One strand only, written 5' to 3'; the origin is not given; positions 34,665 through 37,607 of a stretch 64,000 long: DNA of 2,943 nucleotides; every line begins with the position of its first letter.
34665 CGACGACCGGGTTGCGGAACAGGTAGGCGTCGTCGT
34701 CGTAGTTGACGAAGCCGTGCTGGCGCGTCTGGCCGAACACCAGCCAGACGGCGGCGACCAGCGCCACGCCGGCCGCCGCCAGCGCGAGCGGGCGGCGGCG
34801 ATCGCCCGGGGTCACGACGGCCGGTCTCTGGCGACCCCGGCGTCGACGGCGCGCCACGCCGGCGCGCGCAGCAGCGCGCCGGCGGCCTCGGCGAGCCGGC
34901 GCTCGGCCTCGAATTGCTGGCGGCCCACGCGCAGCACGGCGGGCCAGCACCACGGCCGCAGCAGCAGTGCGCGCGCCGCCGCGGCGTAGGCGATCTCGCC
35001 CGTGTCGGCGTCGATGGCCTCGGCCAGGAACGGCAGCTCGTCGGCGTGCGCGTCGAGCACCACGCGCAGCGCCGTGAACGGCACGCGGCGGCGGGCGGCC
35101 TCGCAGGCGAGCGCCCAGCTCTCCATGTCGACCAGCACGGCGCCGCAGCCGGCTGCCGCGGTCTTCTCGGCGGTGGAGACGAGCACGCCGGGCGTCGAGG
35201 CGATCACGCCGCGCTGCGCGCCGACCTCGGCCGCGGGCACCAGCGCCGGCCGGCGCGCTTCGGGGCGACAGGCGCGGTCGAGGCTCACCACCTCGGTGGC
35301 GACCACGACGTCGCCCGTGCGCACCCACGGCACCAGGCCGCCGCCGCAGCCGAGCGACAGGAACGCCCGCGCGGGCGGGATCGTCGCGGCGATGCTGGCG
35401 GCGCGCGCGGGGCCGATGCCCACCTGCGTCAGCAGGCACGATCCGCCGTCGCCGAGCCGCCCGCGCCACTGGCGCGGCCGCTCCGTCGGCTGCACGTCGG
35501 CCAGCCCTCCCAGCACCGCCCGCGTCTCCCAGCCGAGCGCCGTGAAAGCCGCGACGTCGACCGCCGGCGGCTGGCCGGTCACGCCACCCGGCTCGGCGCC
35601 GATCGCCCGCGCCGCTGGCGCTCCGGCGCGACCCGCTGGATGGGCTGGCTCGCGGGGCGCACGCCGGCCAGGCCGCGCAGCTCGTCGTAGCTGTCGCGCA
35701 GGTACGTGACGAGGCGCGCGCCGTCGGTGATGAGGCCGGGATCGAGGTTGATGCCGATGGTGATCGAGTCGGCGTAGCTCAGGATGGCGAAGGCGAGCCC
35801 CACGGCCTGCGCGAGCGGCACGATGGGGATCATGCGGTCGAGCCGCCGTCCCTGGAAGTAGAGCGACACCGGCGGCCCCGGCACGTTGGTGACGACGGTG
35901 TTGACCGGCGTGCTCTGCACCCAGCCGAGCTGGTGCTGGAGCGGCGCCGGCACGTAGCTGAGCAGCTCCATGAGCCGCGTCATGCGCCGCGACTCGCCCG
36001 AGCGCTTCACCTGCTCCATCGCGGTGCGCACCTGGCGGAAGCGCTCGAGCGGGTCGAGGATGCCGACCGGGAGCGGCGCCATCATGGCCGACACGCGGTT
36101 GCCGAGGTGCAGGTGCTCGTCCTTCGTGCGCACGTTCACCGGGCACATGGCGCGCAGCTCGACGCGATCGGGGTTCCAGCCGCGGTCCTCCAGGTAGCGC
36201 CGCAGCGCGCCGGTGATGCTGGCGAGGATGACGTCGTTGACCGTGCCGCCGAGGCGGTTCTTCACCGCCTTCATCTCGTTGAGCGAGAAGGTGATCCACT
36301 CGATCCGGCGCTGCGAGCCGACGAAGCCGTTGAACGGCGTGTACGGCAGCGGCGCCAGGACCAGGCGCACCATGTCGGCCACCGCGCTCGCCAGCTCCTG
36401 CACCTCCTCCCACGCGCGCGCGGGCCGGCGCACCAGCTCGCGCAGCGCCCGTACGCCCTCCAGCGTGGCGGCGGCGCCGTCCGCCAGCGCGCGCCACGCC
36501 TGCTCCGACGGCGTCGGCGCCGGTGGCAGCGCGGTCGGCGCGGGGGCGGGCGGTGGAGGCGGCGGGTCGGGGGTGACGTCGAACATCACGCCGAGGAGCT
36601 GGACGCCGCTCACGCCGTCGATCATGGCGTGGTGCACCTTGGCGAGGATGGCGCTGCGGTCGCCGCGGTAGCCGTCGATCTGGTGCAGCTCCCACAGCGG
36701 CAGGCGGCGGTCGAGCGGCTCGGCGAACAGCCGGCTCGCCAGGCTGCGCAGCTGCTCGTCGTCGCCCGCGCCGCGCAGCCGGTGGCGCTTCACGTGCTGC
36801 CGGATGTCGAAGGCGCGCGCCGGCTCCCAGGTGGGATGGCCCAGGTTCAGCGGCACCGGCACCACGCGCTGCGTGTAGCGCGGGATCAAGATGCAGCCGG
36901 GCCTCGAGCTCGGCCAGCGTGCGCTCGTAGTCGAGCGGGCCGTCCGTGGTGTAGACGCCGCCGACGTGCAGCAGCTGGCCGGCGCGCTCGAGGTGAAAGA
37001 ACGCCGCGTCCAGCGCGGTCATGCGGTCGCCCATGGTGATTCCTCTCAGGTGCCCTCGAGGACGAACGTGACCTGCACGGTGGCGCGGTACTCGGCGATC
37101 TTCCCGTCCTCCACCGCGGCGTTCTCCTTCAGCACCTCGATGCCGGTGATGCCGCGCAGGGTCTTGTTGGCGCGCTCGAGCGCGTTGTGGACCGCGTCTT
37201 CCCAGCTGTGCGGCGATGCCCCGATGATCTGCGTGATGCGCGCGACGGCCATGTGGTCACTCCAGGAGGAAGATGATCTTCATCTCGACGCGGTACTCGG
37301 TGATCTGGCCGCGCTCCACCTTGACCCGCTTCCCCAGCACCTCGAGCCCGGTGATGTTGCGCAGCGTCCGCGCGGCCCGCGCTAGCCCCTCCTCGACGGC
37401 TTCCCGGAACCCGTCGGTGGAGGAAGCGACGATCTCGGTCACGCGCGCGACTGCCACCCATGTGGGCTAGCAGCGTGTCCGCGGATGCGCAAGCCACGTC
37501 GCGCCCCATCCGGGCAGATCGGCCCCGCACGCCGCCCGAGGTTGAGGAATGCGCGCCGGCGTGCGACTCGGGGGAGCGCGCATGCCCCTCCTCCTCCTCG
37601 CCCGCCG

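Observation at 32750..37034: Translationally coupled operon WS/DGAT -> HpnG/MqnB-like nucleosidase -> TMTC-like GT-C/TPR glycosyltransferase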

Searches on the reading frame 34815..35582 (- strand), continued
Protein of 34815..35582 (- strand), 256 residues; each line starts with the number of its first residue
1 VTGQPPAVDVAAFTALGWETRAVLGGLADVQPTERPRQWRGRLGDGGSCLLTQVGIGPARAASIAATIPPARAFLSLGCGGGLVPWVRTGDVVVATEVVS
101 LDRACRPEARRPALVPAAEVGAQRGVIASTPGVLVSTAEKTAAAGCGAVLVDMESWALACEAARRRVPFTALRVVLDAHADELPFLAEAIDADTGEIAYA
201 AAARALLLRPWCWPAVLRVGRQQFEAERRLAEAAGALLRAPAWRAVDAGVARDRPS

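Call 39: search_protein_families(library=ncbifam, max_evalue=0.001, proteins=[L008:5567-7099:+, L008:7106-7909:+, L008:7995-8771:+, L008:8792-9823:+, L008:10343-10909:+, L007:7989-8819:+, L007:8823-9485:-])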
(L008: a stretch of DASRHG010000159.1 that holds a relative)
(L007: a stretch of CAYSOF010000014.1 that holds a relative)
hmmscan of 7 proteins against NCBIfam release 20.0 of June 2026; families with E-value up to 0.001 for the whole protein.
L008:5567-7099:+ (510 aa): 3 families
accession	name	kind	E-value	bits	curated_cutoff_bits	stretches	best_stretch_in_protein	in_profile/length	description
TIGR04411.1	T2SS_GspN_Lepto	equivalog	1.1e-09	38.2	50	1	34-104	31-94/280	type II secretion system protein GspN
NF008091.0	PRK10833.1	equivalog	1.8e-06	26.8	412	0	78-171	76-165/618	outer membrane assembly protein AsmA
TIGR03545.1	TIGR03545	subfamily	0.00016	20.4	173.35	1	40-124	37-119/556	TIGR03545 family protein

L008:7106-7909:+ (267 aa): 3 families
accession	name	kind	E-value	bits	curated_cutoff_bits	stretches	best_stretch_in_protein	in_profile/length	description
NF045693.1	GCarotHydoxCruF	equivalog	5.2e-15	55.5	400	1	16-253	59-278/310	gamma-carotene 1'-hydroxylase CruF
TIGR03460.1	crt_membr_arch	equivalog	6.6e-15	55.6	154.7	1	1-245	24-240/248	bisanhydrobacterioruberin hydratase CruF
NF041333.1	CruF_Halo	equivalog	6.2e-08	32.4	300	1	7-190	52-205/268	bisanhydrobacterioruberin hydratase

L008:7995-8771:+ (258 aa): 10 families
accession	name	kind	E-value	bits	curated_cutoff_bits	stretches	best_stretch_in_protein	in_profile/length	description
TIGR03468.1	HpnG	hypoth_equivalog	2.1e-34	119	187.1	1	41-232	21-211/212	hopanoid-associated phosphorylase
NF005476.0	PRK07077.1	equivalog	7.3e-22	77.8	215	1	64-240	55-234/243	phosphorylase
NF004079.0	PRK05584.1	equivalog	9.2e-16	58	169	1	3-182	2-203/232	5'-methylthioadenosine/adenosylhomocysteine nucleosidase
TIGR03664.1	fut_nucase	equivalog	5.5e-12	45.9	124.7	2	111-175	134-199/228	futalosine hydrolase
NF004168.0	PRK05634.1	equivalog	8.9e-07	28.9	129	1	44-183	25-163/185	nucleosidase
TIGR01704.1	MTA_SAH-Nsdase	equivalog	3.7e-05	23.4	73.8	0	64-182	68-202/229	5'-methylthioadenosine/S-adenosylhomocysteine nucleosidase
TIGR01718.1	Uridine-psphlse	equivalog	5e-05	22.8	280.3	1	32-97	45-113/245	uridine phosphorylase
NF011286.0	PRK14697.1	equivalog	6.2e-05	22.7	260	1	41-182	43-200/233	bifunctional 5'-methylthioadenosine/S-adenosylhomocysteine nucleosidase/phosphatase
NF005213.0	PRK06698.1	equivalog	0.00015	20.6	768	1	40-181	42-199/459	bifunctional 5'-methylthioadenosine/S-adenosylhomocysteine nucleosidase/phosphatase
NF006087.0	PRK08236.1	equivalog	0.00016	21.4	213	0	9-175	12-186/219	futalosine hydrolase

L008:8792-9823:+ (343 aa): 36 families (the best 25 are shown)
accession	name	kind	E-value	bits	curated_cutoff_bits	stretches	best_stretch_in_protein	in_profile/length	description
TIGR03470.1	HpnH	equivalog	3.8e-106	354.7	225.05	1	1-315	1-317/318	adenosyl-hopene transferase HpnH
TIGR04054.1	rSAM_NirJ1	equivalog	3.9e-15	55.4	650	1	24-195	33-206/387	putative heme d1 biosynthesis radical SAM protein NirJ1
TIGR02666.1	moaA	equivalog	5.3e-15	55.2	284.05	1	37-191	19-185/336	GTP 3',8-cyclase MoaA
TIGR03961.1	rSAM_PTO1314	hypoth_equivalog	6.5e-15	55.3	306.05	1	22-313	17-308/332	PTO1314 family radical SAM protein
TIGR04546.1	rSAM_ahbC_deAc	equivalog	8.7e-15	54.4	650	1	27-227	39-238/390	12,18-didecarboxysiroheme deacetylase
TIGR04053.2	TIGR04053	equivalog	7.9e-14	51.7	395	1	26-191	6-178/366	TIGR04053 family radical SAM/SPASM domain-containing protein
TIGR02668.1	moaA_archaeal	equivalog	5.2e-13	48.6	325.25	1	36-192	18-179/303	GTP 3',8-cyclase MoaA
TIGR04250.1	SCM_rSAM_ScmE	equivalog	9.4e-13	47.8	400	1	36-188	11-167/358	SynChlorMet cassette radical SAM/SPASM protein ScmE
TIGR04545.1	rSAM_ahbD_hemeb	equivalog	3.2e-12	46.6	500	1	35-189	7-165/339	heme b synthase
NF001199.0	PRK00164.2-1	equivalog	5.5e-12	45.4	231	1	36-190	20-179/308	GTP 3',8-cyclase MoaA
TIGR04051.1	rSAM_NirJ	equivalog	7.5e-12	44.9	515.45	1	32-197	6-174/354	heme d1 biosynthesis radical SAM protein NirJ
TIGR03962.1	mycofact_rSAM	equivalog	4.4e-11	42.5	265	1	26-185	10-172/339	mycofactocin radical SAM maturase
TIGR04466.1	rSAM_BlsE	equivalog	1.3e-10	41.2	400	1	36-194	11-170/327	cytosylglucuronate decarboxylase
TIGR04347.1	pseudo_SAM_Halo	equivalog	3.3e-10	39.8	525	1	25-195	36-208/390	TIGR04347 family pseudo-SAM/SPASM protein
TIGR02109.1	PQQ_syn_pqqE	equivalog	1.1e-09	37.8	381.35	1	25-269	4-257/358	pyrroloquinoline quinone biosynthesis protein PqqE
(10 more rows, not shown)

L008:10343-10909:+ (188 aa): 0 families

L007:7989-8819:+ (276 aa): 7 families
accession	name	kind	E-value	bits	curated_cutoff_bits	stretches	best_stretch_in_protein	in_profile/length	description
TIGR03468.1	HpnG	hypoth_equivalog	1e-30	106.9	187.1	1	47-236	23-211/212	hopanoid-associated phosphorylase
NF005476.0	PRK07077.1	equivalog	2.2e-18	66.4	215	1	63-247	49-237/243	phosphorylase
NF004079.0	PRK05584.1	equivalog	5.4e-12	45.7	169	2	125-185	140-202/232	5'-methylthioadenosine/adenosylhomocysteine nucleosidase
TIGR03664.1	fut_nucase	equivalog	2.5e-11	43.7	124.7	2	13-99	7-93/228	futalosine hydrolase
TIGR01718.1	Uridine-psphlse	equivalog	3.2e-05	23.4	280.3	1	35-112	45-125/245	uridine phosphorylase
TIGR01704.1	MTA_SAH-Nsdase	equivalog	0.00026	20.6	73.8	0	149-183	165-199/229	5'-methylthioadenosine/S-adenosylhomocysteine nucleosidase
NF004168.0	PRK05634.1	equivalog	0.00055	19.7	129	0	50-185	27-160/185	nucleosidase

L007:8823-9485:- (220 aa): 1 family
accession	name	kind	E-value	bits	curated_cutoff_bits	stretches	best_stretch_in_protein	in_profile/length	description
NF033114.1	phos_trans_CPT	equivalog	2.7e-28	98.7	250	2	105-214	58-168/171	chloramphenicol phosphotransferase CPT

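Call 40: find_homologous_proteins(query=L008:8792-9820:+, max_evalue=1e-30)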
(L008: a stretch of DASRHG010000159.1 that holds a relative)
Query L008:8792-9820:+ (343 aa): 7989 proteins with E <= 1e-30 among 8000 candidates; the best 120 are listed.
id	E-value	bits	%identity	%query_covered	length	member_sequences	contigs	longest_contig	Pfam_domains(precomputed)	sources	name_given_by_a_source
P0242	2.4e-215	733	85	100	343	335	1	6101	PF04055.28,PF11946.14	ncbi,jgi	-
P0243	4.4e-212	722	85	99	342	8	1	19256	PF04055.28,PF11946.14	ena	-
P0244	2.0e-209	713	83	99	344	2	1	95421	PF04055.28,PF11946.14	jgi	jgi:hopanoid biosynthesis associated radical SAM protein HpnH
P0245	4.7e-209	712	83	100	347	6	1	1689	PF04055.28,PF11946.14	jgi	jgi:hopanoid biosynthesis associated radical SAM protein HpnH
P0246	9.0e-209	711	85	97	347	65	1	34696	PF04055.28,PF11946.14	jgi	jgi:hopanoid biosynthesis associated radical SAM protein HpnH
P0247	4.8e-208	709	84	97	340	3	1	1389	PF04055.28,PF11946.14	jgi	-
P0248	3.1e-207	706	81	99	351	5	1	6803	PF04055.28,PF11946.14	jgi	jgi:hopanoid biosynthesis associated radical SAM protein HpnH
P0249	4.6e-206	702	83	97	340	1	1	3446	PF04055.28,PF11946.14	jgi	jgi:hopanoid biosynthesis associated radical SAM protein HpnH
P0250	4.7e-206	702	82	99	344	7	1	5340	PF04055.28,PF11946.14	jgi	jgi:hopanoid biosynthesis associated radical SAM protein HpnH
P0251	1.1e-205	701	83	99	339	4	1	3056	PF04055.28,PF11946.14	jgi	jgi:hopanoid biosynthesis associated radical SAM protein HpnH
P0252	3.9e-205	699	85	96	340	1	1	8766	PF04055.28,PF11946.14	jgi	jgi:hopanoid biosynthesis associated radical SAM protein HpnH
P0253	5.0e-205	699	80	99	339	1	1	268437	PF04055.28,PF11946.14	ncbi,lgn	ncbi:MAG: adenosyl-hopene transferase HpnH [Candidatus Binatia bacterium]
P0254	1.0e-203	694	80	100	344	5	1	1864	PF04055.28,PF11946.14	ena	-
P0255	5.7e-202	689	80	100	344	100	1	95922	PF04055.28,PF11946.14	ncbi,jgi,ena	-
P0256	1.3e-200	684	80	100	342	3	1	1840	PF04055.28,PF11946.14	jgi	jgi:hopanoid biosynthesis associated radical SAM protein HpnH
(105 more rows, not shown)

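Call 41: find_encoding_contigs(protein=P0038, flank=6000, max_places=2)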
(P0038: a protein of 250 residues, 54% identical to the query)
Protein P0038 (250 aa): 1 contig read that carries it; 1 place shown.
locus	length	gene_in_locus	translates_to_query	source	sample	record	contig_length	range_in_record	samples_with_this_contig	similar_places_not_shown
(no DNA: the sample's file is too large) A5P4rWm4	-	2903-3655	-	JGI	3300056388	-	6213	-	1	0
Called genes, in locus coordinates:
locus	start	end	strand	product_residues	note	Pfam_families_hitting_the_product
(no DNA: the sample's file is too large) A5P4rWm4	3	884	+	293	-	?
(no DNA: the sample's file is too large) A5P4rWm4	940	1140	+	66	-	PF07311:Dodecin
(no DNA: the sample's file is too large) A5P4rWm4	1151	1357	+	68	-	PF07311:Dodecin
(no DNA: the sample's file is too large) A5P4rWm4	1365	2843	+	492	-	PF03007:WS_DGAT_cat, PF06974:WS_DGAT_C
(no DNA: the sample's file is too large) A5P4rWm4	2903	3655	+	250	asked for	PF01048:PNP_UDP_1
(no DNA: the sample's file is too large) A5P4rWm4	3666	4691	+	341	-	PF04055:Radical_SAM, PF11946:DUF3463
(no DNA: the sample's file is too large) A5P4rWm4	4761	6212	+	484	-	?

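Call 42: find_encoding_contigs(protein=P0044, flank=8000, max_places=2)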
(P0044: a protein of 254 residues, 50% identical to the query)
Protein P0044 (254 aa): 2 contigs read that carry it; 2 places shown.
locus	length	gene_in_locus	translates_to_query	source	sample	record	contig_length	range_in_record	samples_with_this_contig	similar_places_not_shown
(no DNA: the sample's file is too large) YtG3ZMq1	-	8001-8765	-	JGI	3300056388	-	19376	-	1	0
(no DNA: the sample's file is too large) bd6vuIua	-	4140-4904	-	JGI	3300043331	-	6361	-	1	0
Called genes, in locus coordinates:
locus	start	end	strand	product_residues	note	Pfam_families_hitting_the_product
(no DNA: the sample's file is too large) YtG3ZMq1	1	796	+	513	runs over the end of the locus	PF05359:DUF748, PF05170:AsmA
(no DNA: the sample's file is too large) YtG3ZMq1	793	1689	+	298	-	PF04240:Caroten_synth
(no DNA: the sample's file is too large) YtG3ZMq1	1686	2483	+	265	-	PF07044:DUF1329 (weak), PF17131:TP_0789-like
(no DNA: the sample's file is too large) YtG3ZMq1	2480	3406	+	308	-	-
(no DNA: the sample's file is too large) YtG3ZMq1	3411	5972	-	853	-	PF12704:MacB_PCD, PF02687:FtsX, PF12704:MacB_PCD, PF02687:FtsX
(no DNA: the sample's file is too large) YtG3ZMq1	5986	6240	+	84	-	PF07311:Dodecin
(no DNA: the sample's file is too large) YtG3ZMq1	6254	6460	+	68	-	PF07311:Dodecin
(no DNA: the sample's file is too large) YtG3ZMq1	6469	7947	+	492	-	PF03007:WS_DGAT_cat, PF06974:WS_DGAT_C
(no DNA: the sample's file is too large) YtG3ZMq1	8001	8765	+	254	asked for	PF01048:PNP_UDP_1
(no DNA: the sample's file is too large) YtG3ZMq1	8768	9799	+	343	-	PF04055:Radical_SAM, PF11946:DUF3463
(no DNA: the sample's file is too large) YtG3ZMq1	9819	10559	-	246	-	-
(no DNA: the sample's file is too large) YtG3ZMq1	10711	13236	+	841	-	PF00512:HisKA, PF02518:HATPase_c, PF00072:Response_reg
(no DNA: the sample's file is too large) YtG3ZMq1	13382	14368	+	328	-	PF08242:Methyltransf_12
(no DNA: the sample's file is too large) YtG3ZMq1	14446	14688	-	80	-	-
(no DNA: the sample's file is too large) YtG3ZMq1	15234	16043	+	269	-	-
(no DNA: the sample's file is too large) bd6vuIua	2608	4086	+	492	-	PF03007:WS_DGAT_cat, PF06974:WS_DGAT_C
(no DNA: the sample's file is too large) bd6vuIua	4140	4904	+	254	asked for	PF01048:PNP_UDP_1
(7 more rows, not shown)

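Call 43: find_encoding_contigs(protein=P0040, flank=6000, max_places=3)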
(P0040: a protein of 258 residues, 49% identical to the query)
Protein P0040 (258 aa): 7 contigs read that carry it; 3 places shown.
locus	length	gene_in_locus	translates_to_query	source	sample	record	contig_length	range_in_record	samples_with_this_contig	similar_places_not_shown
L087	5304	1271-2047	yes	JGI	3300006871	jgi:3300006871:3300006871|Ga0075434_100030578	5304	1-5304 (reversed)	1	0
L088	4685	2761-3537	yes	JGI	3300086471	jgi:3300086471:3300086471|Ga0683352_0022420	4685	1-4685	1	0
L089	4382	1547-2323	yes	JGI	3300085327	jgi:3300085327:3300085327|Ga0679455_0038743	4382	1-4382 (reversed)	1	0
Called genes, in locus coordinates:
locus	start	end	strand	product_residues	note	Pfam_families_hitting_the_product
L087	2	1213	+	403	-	?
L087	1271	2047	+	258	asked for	PF01048:PNP_UDP_1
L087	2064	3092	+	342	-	PF04055:Radical_SAM, PF11946:DUF3463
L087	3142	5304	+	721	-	?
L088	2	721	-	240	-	?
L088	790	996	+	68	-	PF07311:Dodecin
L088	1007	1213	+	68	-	PF07311:Dodecin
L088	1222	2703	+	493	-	PF03007:WS_DGAT_cat, PF06974:WS_DGAT_C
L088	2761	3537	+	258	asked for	PF01048:PNP_UDP_1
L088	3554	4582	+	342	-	PF04055:Radical_SAM, PF11946:DUF3463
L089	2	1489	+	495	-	?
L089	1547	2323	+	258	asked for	PF01048:PNP_UDP_1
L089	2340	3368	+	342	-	PF04055:Radical_SAM, PF11946:DUF3463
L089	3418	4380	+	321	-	?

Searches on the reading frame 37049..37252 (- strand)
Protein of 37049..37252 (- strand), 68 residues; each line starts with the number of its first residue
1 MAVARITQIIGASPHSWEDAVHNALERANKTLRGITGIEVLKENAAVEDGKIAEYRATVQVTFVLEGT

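Call 8: search_protein_families(library=pfam, proteins=[window:37049-37252:-])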
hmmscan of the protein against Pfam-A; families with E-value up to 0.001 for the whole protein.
seq(68 aa): 1 family
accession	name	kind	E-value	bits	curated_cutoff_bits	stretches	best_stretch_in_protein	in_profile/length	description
PF07311.17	Dodecin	-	1.2e-24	86.8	22.5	1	3-66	1-64/64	Dodecin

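Call 61: search_solved_structures(query=window:37049-37252:-, max_evalue=0.01)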
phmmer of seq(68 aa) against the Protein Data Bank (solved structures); distinct sequences matched with E-value up to 0.01: 20.
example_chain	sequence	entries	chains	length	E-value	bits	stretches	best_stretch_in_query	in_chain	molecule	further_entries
2vxa_A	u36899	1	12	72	7.6e-11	44.9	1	3-67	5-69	DODECIN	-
6r1e_A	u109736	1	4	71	8.8e-10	41.5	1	4-66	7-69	dodecin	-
6ri3_A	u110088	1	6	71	1.2e-09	41.1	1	5-67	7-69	dodecin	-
9bwn_A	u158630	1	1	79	1.6e-07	34.5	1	5-67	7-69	Flavoprotein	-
3onr_A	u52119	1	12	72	3.7e-07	33.3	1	2-65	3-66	PROTEIN TRANSPORT PROTEIN SECE2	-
2yiz_A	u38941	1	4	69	1.1e-06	31.8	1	5-67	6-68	DODECIN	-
3oqt_A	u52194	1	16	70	1.1e-06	31.8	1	5-67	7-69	Rv1498A PROTEIN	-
2ux9_A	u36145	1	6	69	3e-06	30.4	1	6-68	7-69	DODECIN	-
2v18_A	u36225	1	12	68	7.8e-06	29.1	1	6-68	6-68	DODECIN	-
2cz8_A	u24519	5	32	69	7.9e-06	29.1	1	6-68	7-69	tt0972 protein | HYPOTHETICAL PROTEIN TTHA1431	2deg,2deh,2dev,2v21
2yj0_A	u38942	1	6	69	8e-06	29.1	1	5-67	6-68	DODECIN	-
2vyx_A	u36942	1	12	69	1.1e-05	28.7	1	6-68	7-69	TTHA1431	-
2v19_A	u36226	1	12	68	1.3e-05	28.5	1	6-68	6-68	DODECIN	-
4b2h_A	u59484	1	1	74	0.00026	24.3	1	8-67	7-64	DODECIN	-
2cc6_A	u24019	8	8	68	0.0011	22.4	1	8-67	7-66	VNG1446H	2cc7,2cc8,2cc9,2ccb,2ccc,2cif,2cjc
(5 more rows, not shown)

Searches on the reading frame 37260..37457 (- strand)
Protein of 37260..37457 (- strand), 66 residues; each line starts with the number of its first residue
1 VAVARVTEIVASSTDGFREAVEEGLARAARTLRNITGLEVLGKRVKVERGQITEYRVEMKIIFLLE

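Call 8: search_protein_families(library=pfam, proteins=[window:37260-37457:-])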
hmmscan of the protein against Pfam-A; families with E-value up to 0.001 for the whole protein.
seq(66 aa): 1 family
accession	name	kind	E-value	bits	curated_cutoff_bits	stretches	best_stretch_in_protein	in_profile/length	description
PF07311.17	Dodecin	-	8.8e-22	77.6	22.5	1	3-66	1-64/64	Dodecin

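Call 62: search_solved_structures(query=window:37260-37457:-, max_evalue=0.01)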
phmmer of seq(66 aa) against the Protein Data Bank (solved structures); distinct sequences matched with E-value up to 0.01: 15.
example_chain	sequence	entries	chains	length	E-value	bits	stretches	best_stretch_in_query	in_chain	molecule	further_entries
6r1e_A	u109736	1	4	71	1.4e-09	40.8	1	4-66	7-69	dodecin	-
6ri3_A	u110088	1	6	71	2.4e-09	40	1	4-65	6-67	dodecin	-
2vxa_A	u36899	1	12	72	5.4e-09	38.9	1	3-66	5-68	DODECIN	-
9bwn_A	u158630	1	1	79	1.1e-08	38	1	5-66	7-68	Flavoprotein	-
2yiz_A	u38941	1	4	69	1.9e-08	37.3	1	5-66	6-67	DODECIN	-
3oqt_A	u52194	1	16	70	1.9e-08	37.2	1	5-66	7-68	Rv1498A PROTEIN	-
2yj0_A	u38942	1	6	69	5.1e-08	35.9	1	5-66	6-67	DODECIN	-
2ux9_A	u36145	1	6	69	4.1e-06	30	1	5-66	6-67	DODECIN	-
2v18_A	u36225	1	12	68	5.6e-06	29.5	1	5-66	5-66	DODECIN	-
2cz8_A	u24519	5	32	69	5.6e-06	29.5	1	5-66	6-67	tt0972 protein | HYPOTHETICAL PROTEIN TTHA1431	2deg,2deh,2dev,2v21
2vyx_A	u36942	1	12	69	9.1e-06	28.9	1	5-66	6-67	TTHA1431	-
2v19_A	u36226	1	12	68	3.5e-05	27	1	5-66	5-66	DODECIN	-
2cie_A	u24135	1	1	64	0.008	19.7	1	9-65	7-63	VNG1446H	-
2cc6_A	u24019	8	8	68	0.0085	19.6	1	9-65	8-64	VNG1446H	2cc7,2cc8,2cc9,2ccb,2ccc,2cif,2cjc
1mog_A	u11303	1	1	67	0.0094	19.5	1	9-65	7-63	Dodecin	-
